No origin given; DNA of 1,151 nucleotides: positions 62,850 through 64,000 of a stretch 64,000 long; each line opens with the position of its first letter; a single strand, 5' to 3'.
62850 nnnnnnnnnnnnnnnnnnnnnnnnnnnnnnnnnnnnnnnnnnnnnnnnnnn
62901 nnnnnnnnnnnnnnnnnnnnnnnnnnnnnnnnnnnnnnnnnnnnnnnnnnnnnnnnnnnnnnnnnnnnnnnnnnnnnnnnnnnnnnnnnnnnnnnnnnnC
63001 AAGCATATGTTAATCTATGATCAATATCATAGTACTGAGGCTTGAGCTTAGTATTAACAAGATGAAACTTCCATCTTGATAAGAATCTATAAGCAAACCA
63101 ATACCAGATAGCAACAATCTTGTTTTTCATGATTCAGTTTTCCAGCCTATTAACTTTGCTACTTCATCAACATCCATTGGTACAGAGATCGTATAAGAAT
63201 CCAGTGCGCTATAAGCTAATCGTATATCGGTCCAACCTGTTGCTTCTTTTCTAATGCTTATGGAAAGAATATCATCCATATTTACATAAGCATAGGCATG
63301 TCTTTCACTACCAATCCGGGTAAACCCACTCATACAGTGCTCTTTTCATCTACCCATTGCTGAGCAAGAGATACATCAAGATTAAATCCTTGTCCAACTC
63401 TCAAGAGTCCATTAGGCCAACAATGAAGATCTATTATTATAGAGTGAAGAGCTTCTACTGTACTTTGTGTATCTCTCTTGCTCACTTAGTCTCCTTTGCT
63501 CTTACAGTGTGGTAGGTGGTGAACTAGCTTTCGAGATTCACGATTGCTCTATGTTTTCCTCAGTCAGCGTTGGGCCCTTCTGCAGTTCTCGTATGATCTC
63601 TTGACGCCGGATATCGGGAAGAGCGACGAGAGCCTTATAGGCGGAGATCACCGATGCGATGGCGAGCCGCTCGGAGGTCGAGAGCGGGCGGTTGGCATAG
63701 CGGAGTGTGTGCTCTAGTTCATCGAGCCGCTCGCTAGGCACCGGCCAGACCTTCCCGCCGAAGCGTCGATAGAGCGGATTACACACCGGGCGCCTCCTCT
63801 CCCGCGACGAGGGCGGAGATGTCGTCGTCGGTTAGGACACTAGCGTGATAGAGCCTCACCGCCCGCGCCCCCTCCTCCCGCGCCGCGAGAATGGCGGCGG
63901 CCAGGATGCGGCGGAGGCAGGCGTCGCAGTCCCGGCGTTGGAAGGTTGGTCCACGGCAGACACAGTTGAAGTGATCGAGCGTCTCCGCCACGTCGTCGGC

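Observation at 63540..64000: Abrupt switch to strongly GC-rich DNA at the end of the window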

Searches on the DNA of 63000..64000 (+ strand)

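Call 6: search_dna_similar(query=window:63540-64000:+, collection=phages, mode=distant, max_evalue=0.001)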
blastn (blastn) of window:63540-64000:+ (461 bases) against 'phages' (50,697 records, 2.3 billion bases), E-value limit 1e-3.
No match.

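Call 51: search_rna_families(source=window, start=63000, end=64000, threshold=evalue, max_evalue=1)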
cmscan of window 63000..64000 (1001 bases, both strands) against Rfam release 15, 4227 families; matches with E-value up to 1: 2.
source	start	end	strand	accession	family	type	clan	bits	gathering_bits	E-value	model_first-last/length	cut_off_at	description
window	63799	63891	-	RF03594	mir-3817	Gene; miRNA;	-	20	90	0.59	1-89/89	no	mir-3817 microRNA precursor family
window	63265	63345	-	RF02628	Hrs1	Gene; sRNA;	-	18.5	56.4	0.82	1-74/74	no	Hfq-regulated sRNA 1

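Call 64: search_dna_similar(query=window:63541-64000:+, collection=plasmids, mode=distant, max_evalue=0.001)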
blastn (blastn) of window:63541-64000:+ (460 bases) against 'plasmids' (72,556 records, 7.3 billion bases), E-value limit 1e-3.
No match.

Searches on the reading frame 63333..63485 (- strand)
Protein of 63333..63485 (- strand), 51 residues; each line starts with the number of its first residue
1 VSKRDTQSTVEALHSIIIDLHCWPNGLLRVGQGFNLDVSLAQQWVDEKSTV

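Call 8: search_protein_families(library=pfam, proteins=[window:63333-63485:-], max_evalue=0.1)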
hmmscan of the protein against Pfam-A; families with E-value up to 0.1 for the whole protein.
window:63333-63485:- (51 aa): 0 families

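Call 49: search_protein_families(library=phrogs, proteins=[window:63333-63485:-], max_evalue=0.01)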
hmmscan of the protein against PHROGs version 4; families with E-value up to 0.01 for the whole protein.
window:63333-63485:- (51 aa): 0 families

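Call 61: list_cluster_members(proteins=[window:63782-64000:-, window:63845-64000:+, window:63845-64000:+, window:63782-63991:-, window:63782-63991:-, window:63333-63485:-, window:63333-63485:-])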
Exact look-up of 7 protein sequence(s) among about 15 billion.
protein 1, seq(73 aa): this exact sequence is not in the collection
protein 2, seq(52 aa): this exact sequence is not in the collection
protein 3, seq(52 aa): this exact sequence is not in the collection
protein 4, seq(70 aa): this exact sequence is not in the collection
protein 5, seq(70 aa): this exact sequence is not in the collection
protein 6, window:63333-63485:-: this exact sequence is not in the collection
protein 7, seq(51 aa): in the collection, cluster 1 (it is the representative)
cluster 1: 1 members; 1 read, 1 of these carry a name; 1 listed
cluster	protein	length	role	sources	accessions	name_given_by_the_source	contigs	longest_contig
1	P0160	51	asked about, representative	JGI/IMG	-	hypothetical protein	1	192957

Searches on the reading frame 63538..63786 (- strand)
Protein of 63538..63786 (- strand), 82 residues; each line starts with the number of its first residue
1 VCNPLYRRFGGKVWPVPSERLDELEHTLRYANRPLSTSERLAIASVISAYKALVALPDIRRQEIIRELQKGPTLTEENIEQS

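Call 8: search_protein_families(library=pfam, proteins=[window:63541-63786:-], max_evalue=0.1)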
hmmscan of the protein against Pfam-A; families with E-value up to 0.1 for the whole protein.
window:63541-63786:- (82 aa): 0 families

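Call 11: search_protein_families(library=phrogs, proteins=[window:63541-63786:-], max_evalue=0.01)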
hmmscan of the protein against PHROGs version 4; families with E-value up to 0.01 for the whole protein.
window:63541-63786:- (82 aa): 1 family
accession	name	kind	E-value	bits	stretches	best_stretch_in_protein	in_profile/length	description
phrog_3472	-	unknown function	4.6e-06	27.5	1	11-70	14-77/84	-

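Call 15: find_encoding_contigs(protein=window:63538-63786:-, flank=10000, max_places=6)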
Protein window:63538-63786:- (82 aa): no gene with exactly this product is on record in the collection.

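Call 17: find_homologous_proteins(query=window:63541-63786:-, max_evalue=0.01)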
Query window:63541-63786:- (82 aa): 1 proteins with E <= 0.01 among 1 candidates.
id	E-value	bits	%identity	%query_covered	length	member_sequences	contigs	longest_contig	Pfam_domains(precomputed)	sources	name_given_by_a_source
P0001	3.7e-46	172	99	100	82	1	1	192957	-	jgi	jgi:hypothetical protein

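Call 18: find_encoding_contigs(protein=P0001, flank=10000, max_places=6)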
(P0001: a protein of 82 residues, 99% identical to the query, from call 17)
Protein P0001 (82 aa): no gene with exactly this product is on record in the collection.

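Call 20: find_related_loci(query=window:63541-63786:-, collection=metagenome_contigs, flank=10000)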
Query window:63541-63786:- (82 aa) in metagenome_contigs; peptide patterns used: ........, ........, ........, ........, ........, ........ (x = any residue, [..] = any of these).
600 stretches matched a pattern (row limit reached: there are more); 1 encode a relative of the query (tblastn E <= 1e-3); 1 distinct loci.
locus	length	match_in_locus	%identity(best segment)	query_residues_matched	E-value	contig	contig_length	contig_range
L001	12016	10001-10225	46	5-82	7e-19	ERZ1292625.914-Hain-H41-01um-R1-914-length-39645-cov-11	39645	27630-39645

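Call 24: list_cluster_members(proteins=[P0001])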
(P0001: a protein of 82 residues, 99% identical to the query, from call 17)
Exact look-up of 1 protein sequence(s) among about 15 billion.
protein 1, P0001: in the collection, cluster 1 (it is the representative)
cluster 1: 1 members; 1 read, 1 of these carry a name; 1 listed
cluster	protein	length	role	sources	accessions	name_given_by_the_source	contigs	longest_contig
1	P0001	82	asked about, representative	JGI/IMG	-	hypothetical protein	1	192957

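Call 41: find_related_loci(query=window:63541-63786:-, collection=genome_contigs, flank=6000)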
Query window:63541-63786:- (82 aa) in genome_contigs; peptide patterns used: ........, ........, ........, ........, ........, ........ (x = any residue, [..] = any of these).
578 stretches matched a pattern, but none encodes a relative of the query by tblastn (E <= 1e-3).

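Call 42: find_related_loci(query=window:63541-63786:-, collection=viral_contigs, flank=6000)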
Query window:63541-63786:- (82 aa) in viral_contigs; peptide patterns used: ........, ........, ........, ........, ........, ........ (x = any residue, [..] = any of these).
45 stretches matched a pattern, but none encodes a relative of the query by tblastn (E <= 1e-3).

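Call 43: search_dna_similar(query=window:63541-63786:-, collection=phages, mode=protein, max_evalue=0.01, max_rows=40)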
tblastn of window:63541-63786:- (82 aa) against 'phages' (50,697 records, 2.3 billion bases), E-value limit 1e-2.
No match.

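Call 67: search_protein_families(library=pfam, alignment_id=A3, max_evalue=0.01)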
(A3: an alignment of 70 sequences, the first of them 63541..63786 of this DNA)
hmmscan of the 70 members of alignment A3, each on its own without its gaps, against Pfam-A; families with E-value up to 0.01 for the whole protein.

A. member 1, window:63541-63786:- (82 aa): 0 families

B. families by the number of members that match (of 70 scanned): 0 families

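Call 68: search_solved_structures(query=A3, max_evalue=1)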
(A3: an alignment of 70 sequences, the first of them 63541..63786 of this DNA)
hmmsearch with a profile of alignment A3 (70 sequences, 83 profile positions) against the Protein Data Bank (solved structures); distinct sequences matched with E-value up to 1: 2.
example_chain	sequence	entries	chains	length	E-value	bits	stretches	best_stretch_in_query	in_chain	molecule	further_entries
2db0_A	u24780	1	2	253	0.035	16.8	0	39-75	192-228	253aa long hypothetical protein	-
2qg6_A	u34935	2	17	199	1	12.1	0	10-57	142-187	Nicotinamide riboside kinase 1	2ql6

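Call 69: search_protein_families(library=padloc, proteins=[window:63541-63786:-], max_evalue=0.1)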
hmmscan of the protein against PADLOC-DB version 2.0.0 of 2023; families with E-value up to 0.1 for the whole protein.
window:63541-63786:- (82 aa): 0 families

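Call 74: predict_structure(alignment_id=A3)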
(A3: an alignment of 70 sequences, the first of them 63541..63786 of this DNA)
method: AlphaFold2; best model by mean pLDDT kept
length: 82 residues; sequences in the alignment: 70
mean_pLDDT: 87.7   pTM: 0.72
mean pLDDT of the five models: 87.7, 87.3, 87.3, 86.9, 86.5
residues with pLDDT >= 90: 61; 70-90: 9; 50-70: 8; < 50: 4
segments of 3 or more residues with pLDDT < 50: 80-82
pLDDT, mean of each block of 10 residues (from residue 1): 78 92 96 96 96 97 93 62 45
secondary structure, 60 per line:
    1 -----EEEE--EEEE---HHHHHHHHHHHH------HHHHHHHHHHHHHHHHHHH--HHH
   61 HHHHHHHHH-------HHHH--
elements in order: E6-9 E12-15 H19-30 H37-55 H58-69 H77-80

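Call 77: fold_search(model_id=the predicted structure, library=pdb)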
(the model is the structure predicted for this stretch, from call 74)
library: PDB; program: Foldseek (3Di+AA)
matches with E <= 10: 25; with E <= 0.001: 0
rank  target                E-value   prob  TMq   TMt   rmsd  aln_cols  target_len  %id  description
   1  4fo1_A                2.4e+00  0.09  0.25  0.16   5.3        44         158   14  Crystal structure of lincosamide antibiotic adenylyltransferase LnuA, apo (released 2012-07-04)
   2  8d4y_A                3.4e+00  0.03  0.20  0.12  10.3        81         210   20  C-terminal SANT-SLIDE domain of human Chromodomain-helicase-DNA-binding protein 4 (CHD4) (released 2022-12-21)
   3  5sva_V                5.9e+00  0.02  0.18  0.18  10.5        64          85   16  Mediator-RNA Polymerase II Pre-Initiation Complex (released 2016-09-28)
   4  8dk2_B                6.7e+00  0.04  0.33  0.10  18.4        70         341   14  CryoEM structure of Pseudomonas aeruginosa PA14 JetABC in an unclamped state trapped in ATP dependent dimeric form (released 2022-10-05)
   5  9qxr_J                6.7e+00  0.03  0.26  0.09  18.3        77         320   22  E. coli JetABC monomer in a DNA boarding conformation (released 2025-10-01)
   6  4hwh_C                7.2e+00  0.06  0.29  0.28   6.1        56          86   16  Crystal structure of ATBAG4 (released 2013-05-29)
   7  8i9w_LE               7.2e+00  0.02  0.22  0.13   9.5        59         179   15  Cryo-EM structure of a Chaetomium thermophilum pre-60S ribosomal subunit - Dbp10-3 (released 2023-05-17)
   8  2w20_A                7.7e+00  0.06  0.19  0.03   0.9        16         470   19  Structure of the catalytic domain of the native NanA sialidase from Streptococcus pneumoniae (released 2008-12-23)
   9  7mq8_L3               7.7e+00  0.03  0.23  0.18  11.8        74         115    8  Cryo-EM structure of the human SSU processome, state pre-A1 (released 2021-09-22)
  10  8i2h                  8.2e+00  0.05  0.33  0.07   9.5        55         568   22  Follicle stimulating hormone receptor (released 2023-03-22)
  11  9d8b_A                8.2e+00  0.04  0.29  0.10  10.4        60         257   18  High-resolution crystal structure of Vibrio cholerae NFeoB in the GDP-bound form (released 2025-09-03)
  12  7lu7_AAA              8.2e+00  0.04  0.26  0.09   8.5        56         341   20  Human TDO (hTDO) in complex with NLG919 analog (released 2022-08-24)
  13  2hqn_MODEL_1_A        8.2e+00  0.02  0.20  0.16  12.7        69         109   13  Structure of a Atypical Orphan Response Regulator Protein Revealed a New Phosphorylation-Independent Regulator (released 2007-05-08)
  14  4lam_B                8.2e+00  0.02  0.16  0.05  10.6        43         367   30  Crystal structure of Cordyceps militaris IDCase D323N mutant in complex with 5-carboxyl-uracil (released 2013-10-02)
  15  2vvz_A                8.8e+00  0.05  0.19  0.03   0.9        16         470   19  Structure of the catalytic domain of Streptococcus pneumoniae sialidase NanA (released 2008-06-24)
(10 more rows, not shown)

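Call 78: fold_search(model_id=the predicted structure, library=viral)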
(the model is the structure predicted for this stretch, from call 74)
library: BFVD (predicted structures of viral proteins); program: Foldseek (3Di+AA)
matches with E <= 10: 172; with E <= 0.001: 0
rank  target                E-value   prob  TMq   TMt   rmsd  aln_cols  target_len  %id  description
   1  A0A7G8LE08            2.3e-03  1.00  0.71  0.50   2.7        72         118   30  Uncharacterized protein [Gordonia phage Paries]
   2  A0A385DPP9            6.9e-03  1.00  0.66  0.62   2.5        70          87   28  Uncharacterized protein [Mycobacterium phage EleanorGeorge]
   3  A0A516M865            1.8e-02  0.99  0.48  0.48  10.2        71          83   27  (no name in the UniProt tables at hand)
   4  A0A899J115            1.3e-01  0.99  0.66  0.69   2.3        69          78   25  (no name in the UniProt tables at hand)
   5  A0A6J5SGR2            3.0e-01  0.12  0.24  0.18  15.7        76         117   18  Uncharacterized protein [uncultured Caudovirales phage]
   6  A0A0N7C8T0            3.7e-01  0.28  0.33  0.19   9.2        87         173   15  (no name in the UniProt tables at hand)
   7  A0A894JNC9            3.7e-01  0.14  0.27  0.21  13.5        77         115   18  RNA-dependent RNA polymerase [John dory astrovirus FL10]
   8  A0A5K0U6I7            1.2e+00  0.07  0.19  0.05   9.7        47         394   19  Rhomboid-domain-containing protein [Yasminevirus sp. GU-2018]
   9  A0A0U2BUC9            1.4e+00  0.30  0.52  0.26   3.1        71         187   20  Uncharacterized protein [Paracoccus phage Shpa]
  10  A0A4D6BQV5            1.5e+00  0.09  0.29  0.10   9.1        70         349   18  (no name in the UniProt tables at hand)
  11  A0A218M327            1.5e+00  0.04  0.19  0.13  10.6        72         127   19  Uncharacterized protein [Acidovorax phage ACP17]
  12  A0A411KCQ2            1.6e+00  0.06  0.23  0.18  16.0        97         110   13  (no name in the UniProt tables at hand)
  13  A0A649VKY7            1.6e+00  0.04  0.21  0.14  11.3        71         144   20  (no name in the UniProt tables at hand)
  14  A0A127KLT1            1.8e+00  0.06  0.24  0.26  12.1        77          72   17  Uncharacterized protein [Cyanophage S-RIM50]
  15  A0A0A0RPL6            1.8e+00  0.04  0.19  0.13  10.7        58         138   10  Uncharacterized protein [Bacillus phage Moonbeam]
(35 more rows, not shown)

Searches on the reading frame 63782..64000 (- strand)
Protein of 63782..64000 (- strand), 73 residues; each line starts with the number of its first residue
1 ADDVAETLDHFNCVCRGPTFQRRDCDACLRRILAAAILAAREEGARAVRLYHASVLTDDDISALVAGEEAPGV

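Call 8: search_protein_families(library=pfam, proteins=[window:63782-64000:-], max_evalue=0.1)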
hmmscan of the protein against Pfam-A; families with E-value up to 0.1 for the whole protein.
window:63782-64000:- (73 aa): 0 families

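Call 11: search_protein_families(library=phrogs, proteins=[window:63782-64000:-], max_evalue=0.01)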
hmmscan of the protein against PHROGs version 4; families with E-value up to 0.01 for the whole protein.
window:63782-64000:- (73 aa): 0 families

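Call 23: find_homologous_proteins(query=window:63782-64000:-, max_evalue=0.01)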
Query window:63782-64000:-: 1 candidates shared short words with the query, none scored E <= 0.01.

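Call 69: search_protein_families(library=padloc, proteins=[window:63782-64000:-], max_evalue=0.1)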
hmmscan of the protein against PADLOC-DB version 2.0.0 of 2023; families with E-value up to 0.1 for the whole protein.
window:63782-64000:- (73 aa): 0 families

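Call 79: search_protein_families(library=phrogs, proteins=[window:63782-64000:-], max_evalue=10)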
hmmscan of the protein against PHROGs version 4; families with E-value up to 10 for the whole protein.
seq(73 aa): 1 family
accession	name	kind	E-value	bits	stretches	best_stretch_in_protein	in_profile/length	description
phrog_26046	-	unknown function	0.13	13.3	1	16-54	82-119/123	-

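Call 81: search_dna_similar(query=window:63782-64000:-, collection=phages, mode=protein, max_evalue=1, max_rows=10)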
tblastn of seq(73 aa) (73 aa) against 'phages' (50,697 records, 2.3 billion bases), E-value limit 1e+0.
No match.

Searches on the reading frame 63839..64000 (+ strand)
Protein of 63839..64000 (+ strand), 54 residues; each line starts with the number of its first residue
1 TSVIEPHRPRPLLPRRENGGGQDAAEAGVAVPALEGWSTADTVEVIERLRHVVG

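Call 79: search_protein_families(library=phrogs, proteins=[window:63845-64000:+], max_evalue=10)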
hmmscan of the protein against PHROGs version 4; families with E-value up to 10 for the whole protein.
seq(52 aa): 0 families

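Call 82: search_dna_similar(query=window:63839-64000:+, collection=phages, mode=protein, max_evalue=1, max_rows=10)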
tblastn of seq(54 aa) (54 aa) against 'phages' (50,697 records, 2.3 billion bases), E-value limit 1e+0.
No match.
